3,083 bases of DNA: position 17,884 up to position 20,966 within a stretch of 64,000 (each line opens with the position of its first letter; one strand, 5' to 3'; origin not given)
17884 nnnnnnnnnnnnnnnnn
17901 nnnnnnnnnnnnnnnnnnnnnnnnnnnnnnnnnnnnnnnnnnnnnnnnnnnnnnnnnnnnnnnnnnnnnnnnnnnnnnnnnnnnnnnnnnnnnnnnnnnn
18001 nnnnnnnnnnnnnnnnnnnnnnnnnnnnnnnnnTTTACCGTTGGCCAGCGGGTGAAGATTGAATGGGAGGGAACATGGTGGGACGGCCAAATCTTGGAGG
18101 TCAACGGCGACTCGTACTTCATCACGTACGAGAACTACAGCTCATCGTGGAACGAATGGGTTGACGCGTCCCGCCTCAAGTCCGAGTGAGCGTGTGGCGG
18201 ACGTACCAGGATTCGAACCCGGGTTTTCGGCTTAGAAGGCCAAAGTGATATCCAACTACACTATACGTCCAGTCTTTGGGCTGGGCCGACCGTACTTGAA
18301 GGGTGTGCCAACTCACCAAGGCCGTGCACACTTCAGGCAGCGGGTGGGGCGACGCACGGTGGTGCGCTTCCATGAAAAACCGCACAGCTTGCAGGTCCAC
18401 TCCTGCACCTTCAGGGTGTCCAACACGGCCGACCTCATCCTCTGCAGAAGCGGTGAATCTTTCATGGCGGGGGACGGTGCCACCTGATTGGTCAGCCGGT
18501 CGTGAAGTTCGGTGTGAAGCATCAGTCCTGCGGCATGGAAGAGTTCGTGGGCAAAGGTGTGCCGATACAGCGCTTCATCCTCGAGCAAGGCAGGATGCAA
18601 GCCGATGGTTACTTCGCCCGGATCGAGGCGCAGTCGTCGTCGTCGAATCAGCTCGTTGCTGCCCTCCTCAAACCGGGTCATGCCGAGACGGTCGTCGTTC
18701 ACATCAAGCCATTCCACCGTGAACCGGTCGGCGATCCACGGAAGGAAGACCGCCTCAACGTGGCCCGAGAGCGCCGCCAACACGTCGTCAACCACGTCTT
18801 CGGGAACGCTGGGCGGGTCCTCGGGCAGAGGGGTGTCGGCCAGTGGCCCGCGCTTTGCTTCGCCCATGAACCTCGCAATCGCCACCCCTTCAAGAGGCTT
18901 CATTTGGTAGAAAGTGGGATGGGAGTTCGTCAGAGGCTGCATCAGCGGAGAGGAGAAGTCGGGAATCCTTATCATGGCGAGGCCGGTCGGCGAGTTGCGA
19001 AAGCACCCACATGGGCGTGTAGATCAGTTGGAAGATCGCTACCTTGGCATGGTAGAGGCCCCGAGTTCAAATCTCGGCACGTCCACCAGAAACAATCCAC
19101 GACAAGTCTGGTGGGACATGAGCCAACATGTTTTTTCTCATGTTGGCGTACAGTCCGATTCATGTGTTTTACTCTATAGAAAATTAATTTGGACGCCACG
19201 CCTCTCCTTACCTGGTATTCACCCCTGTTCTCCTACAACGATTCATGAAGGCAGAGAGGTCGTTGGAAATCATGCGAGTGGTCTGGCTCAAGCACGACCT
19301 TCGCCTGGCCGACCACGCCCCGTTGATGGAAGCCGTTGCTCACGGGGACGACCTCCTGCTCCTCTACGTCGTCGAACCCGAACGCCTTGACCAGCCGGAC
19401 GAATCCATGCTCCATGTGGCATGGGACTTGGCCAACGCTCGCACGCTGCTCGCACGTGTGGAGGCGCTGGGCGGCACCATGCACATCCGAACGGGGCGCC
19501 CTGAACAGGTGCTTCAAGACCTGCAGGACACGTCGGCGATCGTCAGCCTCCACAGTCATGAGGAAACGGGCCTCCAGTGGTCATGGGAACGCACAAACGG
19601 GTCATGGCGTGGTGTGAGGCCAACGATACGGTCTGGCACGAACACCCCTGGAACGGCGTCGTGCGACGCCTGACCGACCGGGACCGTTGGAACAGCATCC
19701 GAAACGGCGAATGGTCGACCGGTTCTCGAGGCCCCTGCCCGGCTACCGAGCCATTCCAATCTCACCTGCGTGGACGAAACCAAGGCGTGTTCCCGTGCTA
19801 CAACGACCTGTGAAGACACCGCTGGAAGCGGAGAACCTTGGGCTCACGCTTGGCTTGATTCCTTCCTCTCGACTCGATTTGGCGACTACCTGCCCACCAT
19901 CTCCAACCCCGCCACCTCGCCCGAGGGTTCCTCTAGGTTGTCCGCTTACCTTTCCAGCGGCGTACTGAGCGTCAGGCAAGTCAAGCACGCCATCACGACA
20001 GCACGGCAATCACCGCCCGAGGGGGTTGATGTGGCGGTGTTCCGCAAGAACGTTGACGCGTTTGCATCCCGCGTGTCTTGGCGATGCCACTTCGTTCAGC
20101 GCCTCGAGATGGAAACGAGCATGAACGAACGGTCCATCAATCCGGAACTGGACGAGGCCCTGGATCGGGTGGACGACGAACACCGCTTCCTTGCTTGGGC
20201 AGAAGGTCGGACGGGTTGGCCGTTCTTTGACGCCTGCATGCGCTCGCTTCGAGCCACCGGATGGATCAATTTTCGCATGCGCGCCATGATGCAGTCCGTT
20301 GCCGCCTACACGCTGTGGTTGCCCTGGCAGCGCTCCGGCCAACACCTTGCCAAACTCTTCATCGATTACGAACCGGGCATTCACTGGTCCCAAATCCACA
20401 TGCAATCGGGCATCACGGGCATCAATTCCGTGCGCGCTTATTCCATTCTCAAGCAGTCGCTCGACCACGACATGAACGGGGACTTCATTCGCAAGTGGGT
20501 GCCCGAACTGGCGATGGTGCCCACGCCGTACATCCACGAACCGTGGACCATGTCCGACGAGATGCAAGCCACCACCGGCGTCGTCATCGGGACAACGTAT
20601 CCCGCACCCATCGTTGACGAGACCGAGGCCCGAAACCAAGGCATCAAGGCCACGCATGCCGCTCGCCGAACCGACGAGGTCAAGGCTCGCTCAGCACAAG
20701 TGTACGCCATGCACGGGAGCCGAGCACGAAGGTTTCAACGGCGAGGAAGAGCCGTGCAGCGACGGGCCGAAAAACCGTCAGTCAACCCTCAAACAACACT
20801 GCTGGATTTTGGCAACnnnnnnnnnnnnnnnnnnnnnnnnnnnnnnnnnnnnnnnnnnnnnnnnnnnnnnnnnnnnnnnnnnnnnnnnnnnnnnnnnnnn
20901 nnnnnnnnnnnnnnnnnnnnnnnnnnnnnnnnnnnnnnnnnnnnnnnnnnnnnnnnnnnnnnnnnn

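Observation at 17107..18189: Eukaryote-like domain mix: Tudor/Agenet-like - EF-hand pair - Tudor/Agenet-like in one archaeal protein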

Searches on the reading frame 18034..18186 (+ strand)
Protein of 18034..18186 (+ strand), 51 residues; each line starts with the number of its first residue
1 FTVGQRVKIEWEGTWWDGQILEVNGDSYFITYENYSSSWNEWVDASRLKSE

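Call 33: search_solved_structures(query=A3, max_evalue=1, show_alignments=4)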
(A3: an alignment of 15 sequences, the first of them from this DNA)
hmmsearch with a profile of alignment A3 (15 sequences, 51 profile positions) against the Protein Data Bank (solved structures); distinct sequences matched with E-value up to 1: 81 (the best 60 are shown).
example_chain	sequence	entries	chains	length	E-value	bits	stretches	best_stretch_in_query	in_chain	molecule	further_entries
2k3y_A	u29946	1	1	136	9.3e-09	38.3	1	23-49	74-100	Chromatin modification-related protein EAF3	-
8ihm_N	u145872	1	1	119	1.8e-08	37.4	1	23-49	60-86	Chromatin modification-related protein EAF3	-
2k3x_A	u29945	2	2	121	1.9e-08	37.4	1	23-49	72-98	Chromatin modification-related protein EAF3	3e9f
6k5w_A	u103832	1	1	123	1.9e-08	37.3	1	23-49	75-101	Chromatin modification-related protein EAF3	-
3e9g_A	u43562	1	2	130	2.1e-08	37.2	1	23-49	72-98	Chromatin modification-related protein EAF3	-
3h8z_A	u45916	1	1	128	8.9e-08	35.2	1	14-50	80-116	Fragile X mental retardation syndrome-related protein 2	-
7yi0_C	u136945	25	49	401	9.2e-08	35.2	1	23-49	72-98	Chromatin modification-related protein EAF3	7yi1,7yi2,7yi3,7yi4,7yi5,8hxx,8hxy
2bkd_N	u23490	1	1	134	1.8e-07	34.3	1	15-50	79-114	Fragile X messenger ribonucleoprotein 1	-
3kuf_A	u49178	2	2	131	2.1e-07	34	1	14-50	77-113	Fragile X mental retardation syndrome-related protein 1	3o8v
5in1_A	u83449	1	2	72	3.9e-07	33.1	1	16-48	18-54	MRG701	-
4ova_A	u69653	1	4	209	5.9e-07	32.6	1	15-50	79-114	Fragile X mental retardation protein 1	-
4qw2_A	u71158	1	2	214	6.2e-07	32.5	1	15-50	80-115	Fragile X mental retardation protein 1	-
4qvz_A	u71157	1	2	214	6.2e-07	32.5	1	15-50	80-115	Fragile X mental retardation protein 1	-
2efi_A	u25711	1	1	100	7.3e-07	32.3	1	24-48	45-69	Mortality factor 4-like protein 1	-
2f5k_A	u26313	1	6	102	7.6e-07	32.2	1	24-48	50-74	Mortality factor 4-like protein 1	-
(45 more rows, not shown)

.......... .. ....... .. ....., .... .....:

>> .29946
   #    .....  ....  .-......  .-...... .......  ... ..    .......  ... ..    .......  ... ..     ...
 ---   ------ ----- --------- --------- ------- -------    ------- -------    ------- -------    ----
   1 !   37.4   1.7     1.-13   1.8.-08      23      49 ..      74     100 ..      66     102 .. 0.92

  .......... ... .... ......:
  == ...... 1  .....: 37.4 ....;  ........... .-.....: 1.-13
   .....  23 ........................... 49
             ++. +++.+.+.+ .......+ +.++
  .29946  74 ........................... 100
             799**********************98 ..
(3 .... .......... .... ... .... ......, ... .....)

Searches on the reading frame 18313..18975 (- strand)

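Call 5: search_protein_families(library=pfam, proteins=[window:18313-18975:-], max_evalue=1)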
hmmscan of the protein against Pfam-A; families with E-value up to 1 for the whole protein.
window:18313-18975:- (220 aa): 3 families
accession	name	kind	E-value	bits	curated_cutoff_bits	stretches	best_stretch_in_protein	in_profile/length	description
PF10263.15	SprT-like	-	0.003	17.8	25.6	1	94-156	30-82/108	SprT-like family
PF14311.12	DUF4379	-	0.0034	18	24.5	1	192-218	27-55/56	Probable Treble clef zinc finger domain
PF23470.1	Zn_ribbon_PF0610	-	0.93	9.7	26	0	195-220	4-28/39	PF0610 rubredoxin-like zinc beta-ribbon domain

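Call 73: search_protein_families(library=ncbifam, proteins=[window:18313-18975:-], max_evalue=0.01)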
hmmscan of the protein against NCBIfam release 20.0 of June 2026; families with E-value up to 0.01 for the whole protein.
window:18313-18975:- (220 aa): 0 families

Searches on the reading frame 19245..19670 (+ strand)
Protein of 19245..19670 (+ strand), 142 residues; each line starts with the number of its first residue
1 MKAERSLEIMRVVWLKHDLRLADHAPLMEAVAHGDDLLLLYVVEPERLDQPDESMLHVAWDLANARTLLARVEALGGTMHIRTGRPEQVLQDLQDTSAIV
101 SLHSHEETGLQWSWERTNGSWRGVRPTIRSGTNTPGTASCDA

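Call 5: search_protein_families(library=pfam, proteins=[window:19245-19670:+], max_evalue=1)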
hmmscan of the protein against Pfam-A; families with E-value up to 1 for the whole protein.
window:19245-19670:+ (142 aa): 2 families
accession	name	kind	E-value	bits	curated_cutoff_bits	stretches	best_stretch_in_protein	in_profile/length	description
PF00875.24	DNA_photolyase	-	6.3e-15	55.9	26.6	1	12-112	2-102/164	DNA photolyase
PF18029.7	Glyoxalase_6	-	0.026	15.6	23.6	1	24-93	33-98/106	Glyoxalase-like domain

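Call 73: search_protein_families(library=ncbifam, proteins=[window:19245-19670:+], max_evalue=0.01)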
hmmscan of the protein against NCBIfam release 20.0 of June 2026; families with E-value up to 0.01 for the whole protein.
window:19245-19670:+ (142 aa): 2 families
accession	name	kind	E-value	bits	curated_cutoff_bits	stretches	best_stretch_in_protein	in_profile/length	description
TIGR02765.1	crypto_DASH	subfamily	1e-07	31.3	317.05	1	11-110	3-108/431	DASH family cryptochrome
TIGR03556.1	photolyase_8HDF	exception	7.1e-07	28.5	884.6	1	11-102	3-94/471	deoxyribodipyrimidine photo-lyase, 8-HDF type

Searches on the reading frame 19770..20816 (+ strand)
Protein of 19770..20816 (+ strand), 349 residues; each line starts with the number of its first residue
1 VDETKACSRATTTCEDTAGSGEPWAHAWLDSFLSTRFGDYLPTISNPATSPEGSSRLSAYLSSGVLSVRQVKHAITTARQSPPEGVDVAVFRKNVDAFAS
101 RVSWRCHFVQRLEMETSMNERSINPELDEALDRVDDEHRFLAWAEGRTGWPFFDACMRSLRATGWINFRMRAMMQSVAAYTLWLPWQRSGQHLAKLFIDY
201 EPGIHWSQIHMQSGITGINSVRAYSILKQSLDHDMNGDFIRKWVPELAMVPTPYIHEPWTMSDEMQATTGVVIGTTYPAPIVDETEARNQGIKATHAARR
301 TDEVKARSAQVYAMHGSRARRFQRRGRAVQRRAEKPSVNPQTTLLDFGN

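Call 5: search_protein_families(library=pfam, proteins=[window:19770-20816:+], max_evalue=1)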
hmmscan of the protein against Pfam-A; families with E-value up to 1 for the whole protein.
window:19770-20816:+ (349 aa): 1 family
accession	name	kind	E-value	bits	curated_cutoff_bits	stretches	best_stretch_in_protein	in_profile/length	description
PF03441.19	FAD_binding_7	-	4e-61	206.4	27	1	98-294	1-200/203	FAD binding domain of DNA photolyase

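Call 73: search_protein_families(library=ncbifam, proteins=[window:19770-20816:+], max_evalue=0.01)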
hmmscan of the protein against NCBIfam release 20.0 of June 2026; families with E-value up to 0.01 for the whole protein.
window:19770-20816:+ (349 aa): 4 families
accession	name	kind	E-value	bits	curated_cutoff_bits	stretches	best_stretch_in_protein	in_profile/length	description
NF007955.0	PRK10674.1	equivalog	7.4e-36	124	506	1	21-301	204-471/472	deoxyribodipyrimidine photo-lyase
TIGR02766.1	crypt_chrom_pln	subfamily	4.6e-32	111.4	603.85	1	27-290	213-474/480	cryptochrome photoreceptor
TIGR03556.1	photolyase_8HDF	exception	1.1e-26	93.8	884.6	1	20-288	206-461/471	deoxyribodipyrimidine photo-lyase, 8-HDF type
TIGR02765.1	crypto_DASH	subfamily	1.1e-26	93.8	317.05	1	20-247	211-431/431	DASH family cryptochrome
